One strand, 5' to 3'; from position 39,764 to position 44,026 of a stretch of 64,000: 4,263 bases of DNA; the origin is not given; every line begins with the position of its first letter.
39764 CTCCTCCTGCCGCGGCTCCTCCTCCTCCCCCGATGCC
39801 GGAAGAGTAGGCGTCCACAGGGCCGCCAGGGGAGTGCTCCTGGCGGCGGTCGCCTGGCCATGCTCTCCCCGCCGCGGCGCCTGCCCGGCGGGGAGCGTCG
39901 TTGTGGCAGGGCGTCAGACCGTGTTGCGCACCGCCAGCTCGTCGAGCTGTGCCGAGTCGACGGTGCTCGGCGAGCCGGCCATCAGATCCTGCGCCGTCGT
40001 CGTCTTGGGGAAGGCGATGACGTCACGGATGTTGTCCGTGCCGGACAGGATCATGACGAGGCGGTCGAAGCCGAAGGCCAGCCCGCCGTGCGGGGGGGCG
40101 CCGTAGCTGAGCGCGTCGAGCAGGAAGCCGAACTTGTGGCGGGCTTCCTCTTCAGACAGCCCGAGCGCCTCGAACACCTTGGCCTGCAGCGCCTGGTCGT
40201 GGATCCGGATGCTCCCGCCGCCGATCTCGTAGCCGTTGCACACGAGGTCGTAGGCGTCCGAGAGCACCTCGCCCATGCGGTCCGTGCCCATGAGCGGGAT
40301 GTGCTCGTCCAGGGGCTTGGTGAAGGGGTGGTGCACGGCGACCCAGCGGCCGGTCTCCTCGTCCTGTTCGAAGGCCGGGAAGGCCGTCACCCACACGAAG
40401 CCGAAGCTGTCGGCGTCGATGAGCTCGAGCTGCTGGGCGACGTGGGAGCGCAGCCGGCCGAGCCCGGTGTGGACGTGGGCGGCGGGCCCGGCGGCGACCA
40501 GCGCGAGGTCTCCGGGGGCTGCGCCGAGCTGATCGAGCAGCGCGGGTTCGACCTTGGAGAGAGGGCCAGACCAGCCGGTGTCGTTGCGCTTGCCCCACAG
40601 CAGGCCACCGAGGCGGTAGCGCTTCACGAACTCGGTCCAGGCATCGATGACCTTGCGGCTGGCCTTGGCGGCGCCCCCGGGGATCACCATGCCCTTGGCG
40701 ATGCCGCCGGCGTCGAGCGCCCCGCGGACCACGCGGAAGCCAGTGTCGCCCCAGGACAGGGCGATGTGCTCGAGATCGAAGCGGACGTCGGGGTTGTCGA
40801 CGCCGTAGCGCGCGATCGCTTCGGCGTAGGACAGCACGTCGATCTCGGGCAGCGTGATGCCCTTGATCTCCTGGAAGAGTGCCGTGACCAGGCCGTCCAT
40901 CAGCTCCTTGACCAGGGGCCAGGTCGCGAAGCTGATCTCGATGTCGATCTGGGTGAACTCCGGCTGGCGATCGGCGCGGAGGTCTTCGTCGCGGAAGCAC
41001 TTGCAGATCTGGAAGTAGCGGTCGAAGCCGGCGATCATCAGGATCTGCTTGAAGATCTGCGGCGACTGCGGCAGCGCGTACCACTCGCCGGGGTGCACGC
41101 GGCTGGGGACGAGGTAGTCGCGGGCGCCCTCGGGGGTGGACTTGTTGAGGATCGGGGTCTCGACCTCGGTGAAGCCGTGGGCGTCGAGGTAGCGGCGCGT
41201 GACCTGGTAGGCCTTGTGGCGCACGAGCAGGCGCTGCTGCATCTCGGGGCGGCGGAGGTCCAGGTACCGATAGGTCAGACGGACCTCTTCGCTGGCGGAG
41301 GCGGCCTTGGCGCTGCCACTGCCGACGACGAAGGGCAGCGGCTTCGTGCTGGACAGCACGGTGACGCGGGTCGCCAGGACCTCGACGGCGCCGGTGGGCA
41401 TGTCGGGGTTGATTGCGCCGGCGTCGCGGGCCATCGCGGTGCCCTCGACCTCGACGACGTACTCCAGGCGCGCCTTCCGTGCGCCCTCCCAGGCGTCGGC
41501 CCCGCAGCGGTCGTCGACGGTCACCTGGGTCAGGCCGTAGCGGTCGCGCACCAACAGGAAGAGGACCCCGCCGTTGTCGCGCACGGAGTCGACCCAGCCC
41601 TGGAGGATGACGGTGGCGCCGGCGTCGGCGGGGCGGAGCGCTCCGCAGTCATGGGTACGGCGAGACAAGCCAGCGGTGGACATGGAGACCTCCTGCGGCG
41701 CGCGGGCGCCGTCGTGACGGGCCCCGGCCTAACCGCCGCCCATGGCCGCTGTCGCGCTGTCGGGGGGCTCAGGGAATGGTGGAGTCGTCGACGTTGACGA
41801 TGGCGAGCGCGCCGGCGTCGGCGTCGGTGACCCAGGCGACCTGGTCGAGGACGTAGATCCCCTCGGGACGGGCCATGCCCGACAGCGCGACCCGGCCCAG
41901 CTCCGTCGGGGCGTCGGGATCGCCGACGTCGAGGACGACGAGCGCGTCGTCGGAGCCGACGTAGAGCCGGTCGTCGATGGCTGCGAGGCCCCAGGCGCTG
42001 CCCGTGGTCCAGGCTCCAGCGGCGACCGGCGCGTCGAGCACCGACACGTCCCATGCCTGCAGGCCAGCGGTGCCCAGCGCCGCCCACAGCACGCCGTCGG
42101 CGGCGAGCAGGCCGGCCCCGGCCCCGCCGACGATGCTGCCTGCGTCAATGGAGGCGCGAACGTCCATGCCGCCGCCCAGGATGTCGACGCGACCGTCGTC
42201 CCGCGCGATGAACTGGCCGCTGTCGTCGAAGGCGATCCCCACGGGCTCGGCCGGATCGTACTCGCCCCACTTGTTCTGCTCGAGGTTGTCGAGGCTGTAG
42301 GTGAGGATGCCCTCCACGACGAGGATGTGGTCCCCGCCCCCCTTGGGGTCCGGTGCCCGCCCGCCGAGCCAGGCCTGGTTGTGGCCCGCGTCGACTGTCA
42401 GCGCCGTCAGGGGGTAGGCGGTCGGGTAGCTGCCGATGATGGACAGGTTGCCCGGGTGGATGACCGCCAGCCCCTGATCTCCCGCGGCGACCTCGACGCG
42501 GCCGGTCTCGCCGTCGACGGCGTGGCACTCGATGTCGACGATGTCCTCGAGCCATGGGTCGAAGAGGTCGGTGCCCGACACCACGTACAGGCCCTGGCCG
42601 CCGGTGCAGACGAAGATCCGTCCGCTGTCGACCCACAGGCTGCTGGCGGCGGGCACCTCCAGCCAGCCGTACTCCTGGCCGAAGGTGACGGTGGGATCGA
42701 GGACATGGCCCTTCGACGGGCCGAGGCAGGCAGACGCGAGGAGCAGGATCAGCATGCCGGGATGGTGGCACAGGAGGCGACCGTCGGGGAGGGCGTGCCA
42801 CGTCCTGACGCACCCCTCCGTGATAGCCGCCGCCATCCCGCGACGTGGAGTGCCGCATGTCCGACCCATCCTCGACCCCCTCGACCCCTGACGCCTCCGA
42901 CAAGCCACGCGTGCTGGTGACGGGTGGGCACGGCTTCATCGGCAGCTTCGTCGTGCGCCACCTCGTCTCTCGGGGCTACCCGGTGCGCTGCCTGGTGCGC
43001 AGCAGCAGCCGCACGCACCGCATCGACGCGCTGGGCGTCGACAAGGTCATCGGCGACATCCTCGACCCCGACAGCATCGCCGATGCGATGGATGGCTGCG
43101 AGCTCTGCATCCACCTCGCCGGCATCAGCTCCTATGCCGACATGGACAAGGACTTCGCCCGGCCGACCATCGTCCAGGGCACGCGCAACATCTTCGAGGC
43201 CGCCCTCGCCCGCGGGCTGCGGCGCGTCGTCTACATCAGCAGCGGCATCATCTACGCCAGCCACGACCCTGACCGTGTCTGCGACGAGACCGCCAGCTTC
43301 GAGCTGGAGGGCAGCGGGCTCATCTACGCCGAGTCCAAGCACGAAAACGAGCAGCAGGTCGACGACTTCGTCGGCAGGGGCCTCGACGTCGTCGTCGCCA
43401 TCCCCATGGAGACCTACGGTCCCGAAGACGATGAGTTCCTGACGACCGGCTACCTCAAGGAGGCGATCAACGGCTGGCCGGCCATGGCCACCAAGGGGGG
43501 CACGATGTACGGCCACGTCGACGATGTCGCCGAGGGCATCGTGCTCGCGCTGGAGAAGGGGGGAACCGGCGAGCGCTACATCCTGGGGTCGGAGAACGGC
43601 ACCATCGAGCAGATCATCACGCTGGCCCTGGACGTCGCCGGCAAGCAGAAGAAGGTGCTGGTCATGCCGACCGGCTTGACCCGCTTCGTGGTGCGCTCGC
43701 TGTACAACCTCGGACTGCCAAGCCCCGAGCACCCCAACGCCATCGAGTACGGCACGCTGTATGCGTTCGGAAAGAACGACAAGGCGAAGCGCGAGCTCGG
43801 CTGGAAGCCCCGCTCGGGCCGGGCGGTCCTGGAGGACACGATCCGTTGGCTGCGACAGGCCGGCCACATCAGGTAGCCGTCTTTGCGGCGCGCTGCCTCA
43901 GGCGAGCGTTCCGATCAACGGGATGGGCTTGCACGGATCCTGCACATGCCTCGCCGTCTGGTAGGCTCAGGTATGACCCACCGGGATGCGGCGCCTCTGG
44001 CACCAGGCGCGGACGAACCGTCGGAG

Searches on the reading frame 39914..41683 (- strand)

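Call 78: search_protein_families(library=pfam, proteins=[window:39914-41683:-], max_evalue=0.0001)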
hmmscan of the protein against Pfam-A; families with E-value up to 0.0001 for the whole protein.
window:39914-41683:- (589 aa): 3 families
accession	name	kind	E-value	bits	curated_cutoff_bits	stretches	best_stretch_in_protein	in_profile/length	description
PF00152.25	tRNA-synt_2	-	2.1e-118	395.3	25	1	131-561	1-307/308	tRNA synthetases class II (D, K and N)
PF02938.19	GAD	-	1.3e-14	54.6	23.4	1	321-405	3-92/95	GAD domain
PF01336.31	tRNA_anti-codon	-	2e-11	44.1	27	1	25-110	1-75/75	OB-fold nucleic acid binding domain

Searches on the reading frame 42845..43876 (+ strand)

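Call 78: search_protein_families(library=pfam, proteins=[window:42845-43876:+], max_evalue=0.0001)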
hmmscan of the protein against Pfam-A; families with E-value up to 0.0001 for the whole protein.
window:42845-43876:+ (343 aa): 8 families
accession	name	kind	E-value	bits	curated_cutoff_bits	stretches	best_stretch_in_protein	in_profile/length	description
PF01370.27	Epimerase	-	3.2e-33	115.6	20.9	1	23-248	1-240/240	NAD dependent epimerase/dehydratase family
PF16363.11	GDP_Man_Dehyd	-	7.6e-22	78.6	27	1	24-324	1-323/332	GDP-mannose 4,6 dehydratase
PF01073.25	3Beta_HSD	-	1.2e-21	77.5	22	1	24-201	1-192/280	3-beta hydroxysteroid dehydrogenase/isomerase family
PF13460.12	NAD_binding_10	-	4.9e-18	66.1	27.2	1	27-174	1-133/184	NAD(P)H-binding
PF05368.20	NmrA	-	1.8e-12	47.9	27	1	20-133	2-107/298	NmrA-like family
PF07993.18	NAD_binding_4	-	2.4e-09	37.2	20.1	1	25-185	1-202/258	Male sterility protein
PF02719.21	Polysacc_synt_2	-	2.1e-06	27.6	20.2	1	23-133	1-128/293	Polysaccharide biosynthesis protein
PF04321.23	RmlD_sub_bind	-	4.6e-05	23.1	27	1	22-174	2-138/287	RmlD substrate binding domain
